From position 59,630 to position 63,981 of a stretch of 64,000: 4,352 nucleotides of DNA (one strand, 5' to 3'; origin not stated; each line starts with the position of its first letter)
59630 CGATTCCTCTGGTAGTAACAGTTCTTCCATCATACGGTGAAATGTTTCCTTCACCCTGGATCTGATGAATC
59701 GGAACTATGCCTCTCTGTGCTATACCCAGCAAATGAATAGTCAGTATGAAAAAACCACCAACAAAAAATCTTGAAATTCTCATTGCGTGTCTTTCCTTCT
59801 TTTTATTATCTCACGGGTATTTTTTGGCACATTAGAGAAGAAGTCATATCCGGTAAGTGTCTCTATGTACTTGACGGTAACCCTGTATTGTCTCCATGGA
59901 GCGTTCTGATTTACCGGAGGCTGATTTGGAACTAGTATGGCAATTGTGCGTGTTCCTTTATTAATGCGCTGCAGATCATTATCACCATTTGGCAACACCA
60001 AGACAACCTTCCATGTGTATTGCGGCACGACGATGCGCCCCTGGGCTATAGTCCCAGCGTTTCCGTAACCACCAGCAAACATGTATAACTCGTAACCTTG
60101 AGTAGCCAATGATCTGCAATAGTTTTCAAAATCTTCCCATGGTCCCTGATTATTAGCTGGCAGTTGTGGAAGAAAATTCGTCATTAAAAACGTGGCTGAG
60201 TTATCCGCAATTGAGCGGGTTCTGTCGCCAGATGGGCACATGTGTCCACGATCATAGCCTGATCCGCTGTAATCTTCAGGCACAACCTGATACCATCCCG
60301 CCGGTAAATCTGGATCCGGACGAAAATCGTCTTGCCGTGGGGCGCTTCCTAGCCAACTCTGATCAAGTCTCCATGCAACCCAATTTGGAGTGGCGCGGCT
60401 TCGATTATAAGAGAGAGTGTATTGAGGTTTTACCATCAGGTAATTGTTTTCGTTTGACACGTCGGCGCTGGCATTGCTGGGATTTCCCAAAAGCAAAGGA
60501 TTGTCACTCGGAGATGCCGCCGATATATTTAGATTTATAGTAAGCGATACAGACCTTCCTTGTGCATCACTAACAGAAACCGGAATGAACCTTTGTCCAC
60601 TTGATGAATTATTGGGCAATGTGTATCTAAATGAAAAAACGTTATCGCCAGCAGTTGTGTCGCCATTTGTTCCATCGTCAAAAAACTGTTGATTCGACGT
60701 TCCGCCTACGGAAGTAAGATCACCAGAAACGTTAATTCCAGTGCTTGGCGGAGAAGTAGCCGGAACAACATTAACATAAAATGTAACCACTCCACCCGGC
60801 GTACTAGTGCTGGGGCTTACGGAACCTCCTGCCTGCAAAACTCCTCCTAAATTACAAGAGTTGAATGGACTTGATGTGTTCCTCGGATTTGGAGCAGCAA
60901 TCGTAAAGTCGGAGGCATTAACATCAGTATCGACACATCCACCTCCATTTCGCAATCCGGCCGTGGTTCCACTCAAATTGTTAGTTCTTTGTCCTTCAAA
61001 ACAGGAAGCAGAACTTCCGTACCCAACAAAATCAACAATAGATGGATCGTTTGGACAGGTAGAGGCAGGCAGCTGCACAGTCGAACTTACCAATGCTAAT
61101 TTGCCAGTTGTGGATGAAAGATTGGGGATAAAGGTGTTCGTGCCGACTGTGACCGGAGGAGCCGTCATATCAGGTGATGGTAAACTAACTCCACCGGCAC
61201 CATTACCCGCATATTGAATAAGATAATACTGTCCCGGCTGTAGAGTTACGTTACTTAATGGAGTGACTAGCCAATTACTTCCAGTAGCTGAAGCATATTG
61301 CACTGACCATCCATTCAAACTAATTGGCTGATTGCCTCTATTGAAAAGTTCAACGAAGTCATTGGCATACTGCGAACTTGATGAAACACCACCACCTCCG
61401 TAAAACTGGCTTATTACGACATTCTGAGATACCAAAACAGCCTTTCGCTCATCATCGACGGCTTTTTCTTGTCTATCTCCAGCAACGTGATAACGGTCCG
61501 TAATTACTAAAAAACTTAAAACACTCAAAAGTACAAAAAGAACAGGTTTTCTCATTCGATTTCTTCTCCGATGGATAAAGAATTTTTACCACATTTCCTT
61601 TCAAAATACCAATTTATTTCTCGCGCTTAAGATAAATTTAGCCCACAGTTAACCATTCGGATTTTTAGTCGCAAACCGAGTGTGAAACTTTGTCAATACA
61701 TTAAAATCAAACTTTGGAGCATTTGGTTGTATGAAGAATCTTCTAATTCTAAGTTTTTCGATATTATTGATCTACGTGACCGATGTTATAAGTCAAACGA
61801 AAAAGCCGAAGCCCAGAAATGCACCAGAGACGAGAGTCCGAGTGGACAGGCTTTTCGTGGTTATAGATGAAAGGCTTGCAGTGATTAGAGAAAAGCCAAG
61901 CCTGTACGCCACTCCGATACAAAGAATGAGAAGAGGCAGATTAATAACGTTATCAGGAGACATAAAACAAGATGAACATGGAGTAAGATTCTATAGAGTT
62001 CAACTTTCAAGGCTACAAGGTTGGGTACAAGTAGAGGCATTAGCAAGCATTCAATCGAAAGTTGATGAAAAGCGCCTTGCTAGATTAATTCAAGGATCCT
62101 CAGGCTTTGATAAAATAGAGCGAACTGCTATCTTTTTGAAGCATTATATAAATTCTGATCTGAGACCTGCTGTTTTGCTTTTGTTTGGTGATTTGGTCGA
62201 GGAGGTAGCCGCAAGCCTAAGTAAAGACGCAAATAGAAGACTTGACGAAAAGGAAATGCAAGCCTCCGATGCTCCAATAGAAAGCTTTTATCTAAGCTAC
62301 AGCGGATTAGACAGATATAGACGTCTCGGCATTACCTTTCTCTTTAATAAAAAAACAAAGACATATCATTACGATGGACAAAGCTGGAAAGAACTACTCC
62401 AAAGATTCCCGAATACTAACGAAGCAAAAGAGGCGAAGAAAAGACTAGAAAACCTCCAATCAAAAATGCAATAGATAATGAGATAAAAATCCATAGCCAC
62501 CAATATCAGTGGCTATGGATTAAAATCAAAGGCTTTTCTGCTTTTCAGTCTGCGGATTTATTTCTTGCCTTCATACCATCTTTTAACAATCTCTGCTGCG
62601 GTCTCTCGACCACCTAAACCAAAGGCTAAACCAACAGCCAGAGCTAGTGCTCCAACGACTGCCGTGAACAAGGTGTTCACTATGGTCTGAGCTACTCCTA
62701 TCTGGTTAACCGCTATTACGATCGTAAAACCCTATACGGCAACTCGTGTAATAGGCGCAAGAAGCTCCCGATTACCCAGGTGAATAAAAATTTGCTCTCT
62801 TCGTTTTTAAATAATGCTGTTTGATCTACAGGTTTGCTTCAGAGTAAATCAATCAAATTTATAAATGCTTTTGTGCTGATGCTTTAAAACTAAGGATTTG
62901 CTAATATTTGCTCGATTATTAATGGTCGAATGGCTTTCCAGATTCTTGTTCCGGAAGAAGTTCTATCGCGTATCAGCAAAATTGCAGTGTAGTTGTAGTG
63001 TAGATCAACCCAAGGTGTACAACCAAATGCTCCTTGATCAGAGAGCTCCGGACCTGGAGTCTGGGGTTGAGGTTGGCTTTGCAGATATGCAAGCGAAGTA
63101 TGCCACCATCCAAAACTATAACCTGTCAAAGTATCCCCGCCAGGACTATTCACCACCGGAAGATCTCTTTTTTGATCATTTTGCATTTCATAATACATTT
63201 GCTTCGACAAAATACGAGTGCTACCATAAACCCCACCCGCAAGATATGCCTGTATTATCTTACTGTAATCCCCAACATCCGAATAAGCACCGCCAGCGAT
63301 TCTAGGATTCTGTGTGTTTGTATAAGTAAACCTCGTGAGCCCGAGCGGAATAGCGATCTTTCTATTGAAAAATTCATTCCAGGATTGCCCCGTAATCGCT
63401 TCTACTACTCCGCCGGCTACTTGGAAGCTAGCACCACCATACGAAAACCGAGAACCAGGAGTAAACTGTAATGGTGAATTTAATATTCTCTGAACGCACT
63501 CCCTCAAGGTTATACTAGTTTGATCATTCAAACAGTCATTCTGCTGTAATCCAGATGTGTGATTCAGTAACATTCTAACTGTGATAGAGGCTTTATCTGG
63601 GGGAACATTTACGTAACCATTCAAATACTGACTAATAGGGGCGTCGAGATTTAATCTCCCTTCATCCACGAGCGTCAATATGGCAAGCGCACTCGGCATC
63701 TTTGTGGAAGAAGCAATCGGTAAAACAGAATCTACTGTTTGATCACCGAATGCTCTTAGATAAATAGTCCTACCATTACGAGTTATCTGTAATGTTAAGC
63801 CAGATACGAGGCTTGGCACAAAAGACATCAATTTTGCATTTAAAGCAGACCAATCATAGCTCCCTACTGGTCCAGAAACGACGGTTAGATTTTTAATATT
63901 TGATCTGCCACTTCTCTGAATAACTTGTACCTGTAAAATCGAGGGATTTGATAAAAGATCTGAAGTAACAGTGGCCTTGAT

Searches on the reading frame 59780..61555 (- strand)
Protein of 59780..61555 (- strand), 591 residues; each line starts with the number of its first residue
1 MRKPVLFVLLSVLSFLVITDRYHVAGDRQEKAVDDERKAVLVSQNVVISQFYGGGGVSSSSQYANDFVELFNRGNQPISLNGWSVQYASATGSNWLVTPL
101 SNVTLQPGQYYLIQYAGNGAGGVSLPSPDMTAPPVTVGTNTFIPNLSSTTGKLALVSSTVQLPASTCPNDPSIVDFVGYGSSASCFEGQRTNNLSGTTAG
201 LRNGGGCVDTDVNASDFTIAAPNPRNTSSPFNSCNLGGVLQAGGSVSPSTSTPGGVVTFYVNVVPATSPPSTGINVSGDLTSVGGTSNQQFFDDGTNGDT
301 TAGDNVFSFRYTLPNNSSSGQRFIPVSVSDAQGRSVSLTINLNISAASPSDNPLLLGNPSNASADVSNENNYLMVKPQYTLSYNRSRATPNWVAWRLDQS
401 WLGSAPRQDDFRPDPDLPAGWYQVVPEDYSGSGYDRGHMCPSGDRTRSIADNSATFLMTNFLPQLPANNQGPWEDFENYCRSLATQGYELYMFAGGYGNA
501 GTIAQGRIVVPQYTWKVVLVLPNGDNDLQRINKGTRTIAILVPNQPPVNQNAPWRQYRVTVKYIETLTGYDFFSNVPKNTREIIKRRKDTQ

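Call 5: search_protein_families(library=pfam, proteins=[window:59780-61555:-])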
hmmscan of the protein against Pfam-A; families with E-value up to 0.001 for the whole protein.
window:59780-61555:- (591 aa): 2 families
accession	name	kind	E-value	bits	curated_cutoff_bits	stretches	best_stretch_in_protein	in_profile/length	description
PF01223.29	Endonuclease_NS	-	1.3e-57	195.4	23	1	368-578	13-222/223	DNA/RNA non-specific endonuclease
PF00932.25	LTD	-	6.2e-13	49.5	34.3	1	44-117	6-71/109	Lamin Tail Domain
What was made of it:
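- Checked: The convergent genes are an EEP-family nuclease (57918-59783, -) and an Endonuclease_NS+LTD protein (59780-61555, -) (call 5).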

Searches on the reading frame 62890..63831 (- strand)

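Call 5: search_protein_families(library=pfam, proteins=[window:62890-63831:-])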
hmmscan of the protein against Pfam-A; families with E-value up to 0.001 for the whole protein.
window:62890-63831:- (313 aa): 1 family
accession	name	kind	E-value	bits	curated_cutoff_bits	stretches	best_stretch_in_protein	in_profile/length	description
PF00144.29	Beta-lactamase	-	8.1e-43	147.3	27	1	10-292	15-313/329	Beta-lactamase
